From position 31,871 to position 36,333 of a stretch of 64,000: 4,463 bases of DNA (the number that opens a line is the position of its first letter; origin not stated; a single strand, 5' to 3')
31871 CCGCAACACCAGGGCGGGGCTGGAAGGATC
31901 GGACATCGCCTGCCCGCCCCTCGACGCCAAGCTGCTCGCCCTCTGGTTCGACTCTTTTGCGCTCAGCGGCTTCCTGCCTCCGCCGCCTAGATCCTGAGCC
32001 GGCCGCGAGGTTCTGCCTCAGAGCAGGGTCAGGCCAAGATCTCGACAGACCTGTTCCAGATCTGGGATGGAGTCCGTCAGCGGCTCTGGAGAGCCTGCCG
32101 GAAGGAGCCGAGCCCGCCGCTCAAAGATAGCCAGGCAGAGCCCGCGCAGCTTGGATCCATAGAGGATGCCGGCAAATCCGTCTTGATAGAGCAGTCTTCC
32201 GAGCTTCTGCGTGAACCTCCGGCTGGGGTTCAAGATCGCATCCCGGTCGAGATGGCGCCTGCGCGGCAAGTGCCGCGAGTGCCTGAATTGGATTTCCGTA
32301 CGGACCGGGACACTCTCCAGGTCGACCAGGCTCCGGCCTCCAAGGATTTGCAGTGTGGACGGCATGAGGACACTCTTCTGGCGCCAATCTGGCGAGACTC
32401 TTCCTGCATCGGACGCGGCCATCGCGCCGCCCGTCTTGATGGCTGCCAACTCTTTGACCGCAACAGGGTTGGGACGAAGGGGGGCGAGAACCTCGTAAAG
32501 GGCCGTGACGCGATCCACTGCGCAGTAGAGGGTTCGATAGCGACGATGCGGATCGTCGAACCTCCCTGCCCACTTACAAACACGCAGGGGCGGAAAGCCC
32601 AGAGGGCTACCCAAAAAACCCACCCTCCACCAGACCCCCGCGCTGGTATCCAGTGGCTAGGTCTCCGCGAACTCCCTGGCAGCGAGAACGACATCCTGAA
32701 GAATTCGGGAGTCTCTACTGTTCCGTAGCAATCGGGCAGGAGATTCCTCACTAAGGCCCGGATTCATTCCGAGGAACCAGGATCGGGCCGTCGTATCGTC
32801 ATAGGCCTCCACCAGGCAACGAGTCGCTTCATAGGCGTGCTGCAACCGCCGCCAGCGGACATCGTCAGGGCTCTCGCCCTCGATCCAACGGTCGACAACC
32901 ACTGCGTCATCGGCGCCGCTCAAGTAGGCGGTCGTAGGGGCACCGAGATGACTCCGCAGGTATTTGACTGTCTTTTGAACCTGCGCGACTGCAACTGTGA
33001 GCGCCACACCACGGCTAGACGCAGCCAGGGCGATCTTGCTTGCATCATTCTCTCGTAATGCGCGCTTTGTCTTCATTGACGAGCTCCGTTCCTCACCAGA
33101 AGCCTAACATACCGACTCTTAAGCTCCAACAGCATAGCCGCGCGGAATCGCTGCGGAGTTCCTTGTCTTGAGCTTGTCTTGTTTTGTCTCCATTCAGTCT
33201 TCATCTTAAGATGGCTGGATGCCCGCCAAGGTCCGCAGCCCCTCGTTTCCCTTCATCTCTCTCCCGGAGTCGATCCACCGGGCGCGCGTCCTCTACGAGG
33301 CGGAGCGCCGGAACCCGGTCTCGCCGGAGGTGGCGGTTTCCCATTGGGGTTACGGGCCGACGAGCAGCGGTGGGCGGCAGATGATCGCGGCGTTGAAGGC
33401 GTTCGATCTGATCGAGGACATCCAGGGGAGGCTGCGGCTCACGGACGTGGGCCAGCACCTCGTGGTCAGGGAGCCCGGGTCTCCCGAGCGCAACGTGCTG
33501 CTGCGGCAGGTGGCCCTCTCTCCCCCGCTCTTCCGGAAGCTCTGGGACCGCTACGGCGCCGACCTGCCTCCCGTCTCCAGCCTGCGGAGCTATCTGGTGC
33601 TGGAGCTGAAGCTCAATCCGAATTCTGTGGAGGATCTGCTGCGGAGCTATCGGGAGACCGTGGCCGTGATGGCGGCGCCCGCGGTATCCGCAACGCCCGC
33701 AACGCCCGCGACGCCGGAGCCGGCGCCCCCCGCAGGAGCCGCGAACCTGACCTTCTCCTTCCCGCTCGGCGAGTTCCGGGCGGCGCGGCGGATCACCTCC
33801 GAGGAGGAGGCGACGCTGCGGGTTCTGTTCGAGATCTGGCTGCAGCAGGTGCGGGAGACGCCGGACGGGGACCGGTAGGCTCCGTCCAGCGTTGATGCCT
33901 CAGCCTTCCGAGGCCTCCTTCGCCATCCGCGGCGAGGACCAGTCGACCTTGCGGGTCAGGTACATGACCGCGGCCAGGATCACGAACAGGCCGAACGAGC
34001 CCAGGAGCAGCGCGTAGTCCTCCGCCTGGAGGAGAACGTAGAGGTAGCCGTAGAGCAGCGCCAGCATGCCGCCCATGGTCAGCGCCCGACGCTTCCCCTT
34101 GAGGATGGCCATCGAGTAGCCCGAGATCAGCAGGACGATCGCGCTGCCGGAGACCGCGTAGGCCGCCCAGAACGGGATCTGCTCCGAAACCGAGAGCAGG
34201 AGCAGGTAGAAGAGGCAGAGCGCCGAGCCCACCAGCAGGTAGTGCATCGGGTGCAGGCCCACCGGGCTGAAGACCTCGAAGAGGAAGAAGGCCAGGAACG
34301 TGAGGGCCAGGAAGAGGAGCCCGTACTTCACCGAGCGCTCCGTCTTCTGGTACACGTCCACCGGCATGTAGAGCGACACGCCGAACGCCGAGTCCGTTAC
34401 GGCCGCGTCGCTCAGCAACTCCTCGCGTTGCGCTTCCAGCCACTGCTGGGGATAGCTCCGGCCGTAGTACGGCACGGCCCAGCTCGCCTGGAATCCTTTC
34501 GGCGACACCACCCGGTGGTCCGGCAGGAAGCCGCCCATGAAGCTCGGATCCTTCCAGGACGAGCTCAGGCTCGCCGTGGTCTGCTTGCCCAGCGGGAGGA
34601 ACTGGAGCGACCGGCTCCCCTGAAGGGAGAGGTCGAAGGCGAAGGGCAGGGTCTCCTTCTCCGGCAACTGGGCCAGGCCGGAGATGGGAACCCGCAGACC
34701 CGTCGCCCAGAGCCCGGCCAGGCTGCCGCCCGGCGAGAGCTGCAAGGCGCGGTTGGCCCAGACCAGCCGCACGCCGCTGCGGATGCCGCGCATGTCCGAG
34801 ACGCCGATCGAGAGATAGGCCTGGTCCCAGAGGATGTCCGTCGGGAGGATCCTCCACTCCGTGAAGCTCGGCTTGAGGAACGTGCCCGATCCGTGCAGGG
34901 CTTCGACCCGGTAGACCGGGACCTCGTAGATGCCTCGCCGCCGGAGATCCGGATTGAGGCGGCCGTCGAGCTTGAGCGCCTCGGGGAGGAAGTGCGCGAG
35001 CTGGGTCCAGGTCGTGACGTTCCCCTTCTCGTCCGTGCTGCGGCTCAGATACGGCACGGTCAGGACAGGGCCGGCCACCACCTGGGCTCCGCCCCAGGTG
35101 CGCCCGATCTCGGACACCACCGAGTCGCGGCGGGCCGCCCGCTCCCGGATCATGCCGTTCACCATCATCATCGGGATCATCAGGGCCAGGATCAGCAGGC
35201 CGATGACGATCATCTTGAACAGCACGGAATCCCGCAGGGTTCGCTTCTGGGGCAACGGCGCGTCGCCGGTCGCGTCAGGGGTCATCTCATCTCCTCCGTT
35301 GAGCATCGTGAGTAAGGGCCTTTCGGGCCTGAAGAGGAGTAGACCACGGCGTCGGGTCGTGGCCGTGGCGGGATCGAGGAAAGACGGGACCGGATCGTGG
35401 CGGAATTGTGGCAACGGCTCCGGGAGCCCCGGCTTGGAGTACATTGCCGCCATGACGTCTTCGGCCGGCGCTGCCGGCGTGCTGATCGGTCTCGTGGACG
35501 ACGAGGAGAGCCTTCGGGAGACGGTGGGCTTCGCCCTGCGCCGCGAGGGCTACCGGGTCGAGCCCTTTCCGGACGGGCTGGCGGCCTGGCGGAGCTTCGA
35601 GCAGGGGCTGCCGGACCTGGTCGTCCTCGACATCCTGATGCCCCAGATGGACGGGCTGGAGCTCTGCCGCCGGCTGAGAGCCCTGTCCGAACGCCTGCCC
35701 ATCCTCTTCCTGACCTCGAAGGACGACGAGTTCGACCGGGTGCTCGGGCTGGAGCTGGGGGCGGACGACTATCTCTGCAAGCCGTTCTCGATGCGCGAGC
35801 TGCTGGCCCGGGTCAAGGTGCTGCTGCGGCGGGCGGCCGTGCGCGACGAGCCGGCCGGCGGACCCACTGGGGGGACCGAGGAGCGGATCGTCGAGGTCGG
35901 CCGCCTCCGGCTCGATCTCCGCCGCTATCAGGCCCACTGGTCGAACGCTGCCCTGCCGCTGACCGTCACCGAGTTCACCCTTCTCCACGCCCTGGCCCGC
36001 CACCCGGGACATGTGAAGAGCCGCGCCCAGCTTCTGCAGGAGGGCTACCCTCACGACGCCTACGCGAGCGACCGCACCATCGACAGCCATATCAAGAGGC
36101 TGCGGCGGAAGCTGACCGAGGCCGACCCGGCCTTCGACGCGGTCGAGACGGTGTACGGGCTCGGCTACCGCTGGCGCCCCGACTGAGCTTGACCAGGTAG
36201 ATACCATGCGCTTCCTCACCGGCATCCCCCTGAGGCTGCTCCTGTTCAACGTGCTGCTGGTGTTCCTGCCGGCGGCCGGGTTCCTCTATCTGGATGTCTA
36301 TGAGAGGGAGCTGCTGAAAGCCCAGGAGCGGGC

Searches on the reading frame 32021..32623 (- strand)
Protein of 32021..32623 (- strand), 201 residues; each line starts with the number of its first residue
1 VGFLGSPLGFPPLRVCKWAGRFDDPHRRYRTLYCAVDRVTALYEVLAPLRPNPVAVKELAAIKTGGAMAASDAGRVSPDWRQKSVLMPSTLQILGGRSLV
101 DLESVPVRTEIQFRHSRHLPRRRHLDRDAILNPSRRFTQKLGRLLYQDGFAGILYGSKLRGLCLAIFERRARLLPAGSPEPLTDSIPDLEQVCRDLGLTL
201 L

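Call 12: search_protein_families(library=pfam, proteins=[window:32021-32623:-], max_evalue=0.01)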
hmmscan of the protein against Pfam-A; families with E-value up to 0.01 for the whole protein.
window:32021-32623:- (201 aa): 1 family
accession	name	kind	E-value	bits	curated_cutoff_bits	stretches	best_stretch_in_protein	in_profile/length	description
PF08808.17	RES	-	1.6e-13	51.4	23.2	1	17-180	22-152/157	RES domain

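Call 51: search_protein_families(library=ncbifam, proteins=[window:32021-32623:-], max_evalue=0.01)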
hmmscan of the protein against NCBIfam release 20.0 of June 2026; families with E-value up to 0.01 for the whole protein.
window:32021-32623:- (201 aa): 0 families

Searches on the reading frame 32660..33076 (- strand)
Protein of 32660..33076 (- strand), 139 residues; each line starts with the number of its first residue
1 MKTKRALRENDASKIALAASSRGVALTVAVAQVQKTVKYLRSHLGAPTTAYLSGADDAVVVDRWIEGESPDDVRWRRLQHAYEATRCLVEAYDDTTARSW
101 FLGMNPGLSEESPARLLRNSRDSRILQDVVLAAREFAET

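Call 12: search_protein_families(library=pfam, proteins=[window:32660-33076:-], max_evalue=0.01)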
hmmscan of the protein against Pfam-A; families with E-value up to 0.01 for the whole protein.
window:32660-33076:- (139 aa): 0 families

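Call 24: search_protein_families(library=pfam, proteins=[window:32660-33076:-], max_evalue=0.001)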
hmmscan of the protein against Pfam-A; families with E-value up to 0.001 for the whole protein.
window:32660-33076:- (139 aa): 0 families

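Call 51: search_protein_families(library=ncbifam, proteins=[window:32660-33076:-], max_evalue=0.01)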
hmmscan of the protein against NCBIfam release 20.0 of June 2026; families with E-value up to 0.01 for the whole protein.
window:32660-33076:- (139 aa): 0 families

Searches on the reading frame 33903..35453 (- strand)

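Call 12: search_protein_families(library=pfam, proteins=[window:33903-35453:-], max_evalue=0.01)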
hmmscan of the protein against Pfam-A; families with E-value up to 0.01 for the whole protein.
window:33903-35453:- (517 aa): 1 family
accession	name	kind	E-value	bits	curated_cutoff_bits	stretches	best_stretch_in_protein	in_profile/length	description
PF06123.17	CreD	-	8.2e-154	513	23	1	77-506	2-428/428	Inner membrane protein CreD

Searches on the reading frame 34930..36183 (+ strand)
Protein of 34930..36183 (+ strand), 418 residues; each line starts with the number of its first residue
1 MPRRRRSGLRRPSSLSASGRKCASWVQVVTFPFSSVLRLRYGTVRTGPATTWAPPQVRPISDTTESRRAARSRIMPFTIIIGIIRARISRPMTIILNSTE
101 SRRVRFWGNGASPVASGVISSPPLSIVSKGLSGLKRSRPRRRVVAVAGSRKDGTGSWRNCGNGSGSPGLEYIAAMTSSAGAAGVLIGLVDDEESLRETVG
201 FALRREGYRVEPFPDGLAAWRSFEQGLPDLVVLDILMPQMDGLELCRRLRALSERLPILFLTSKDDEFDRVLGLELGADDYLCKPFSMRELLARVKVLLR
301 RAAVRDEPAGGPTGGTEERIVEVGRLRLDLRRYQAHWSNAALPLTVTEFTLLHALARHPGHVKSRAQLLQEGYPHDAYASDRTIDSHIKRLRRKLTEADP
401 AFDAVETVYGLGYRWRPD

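Call 25: search_protein_families(library=pfam, proteins=[window:34930-36183:+], max_evalue=0.001)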
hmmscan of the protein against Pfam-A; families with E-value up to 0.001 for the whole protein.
window:34930-36183:+ (418 aa): 2 families
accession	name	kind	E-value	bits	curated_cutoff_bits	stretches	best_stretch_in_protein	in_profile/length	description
PF00072.30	Response_reg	-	1.1e-29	103.3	30.2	1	188-296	3-111/111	Response regulator receiver domain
PF00486.34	Trans_reg_C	-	2.1e-21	76.2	26.2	1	341-414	3-76/77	Transcriptional regulatory protein, C terminal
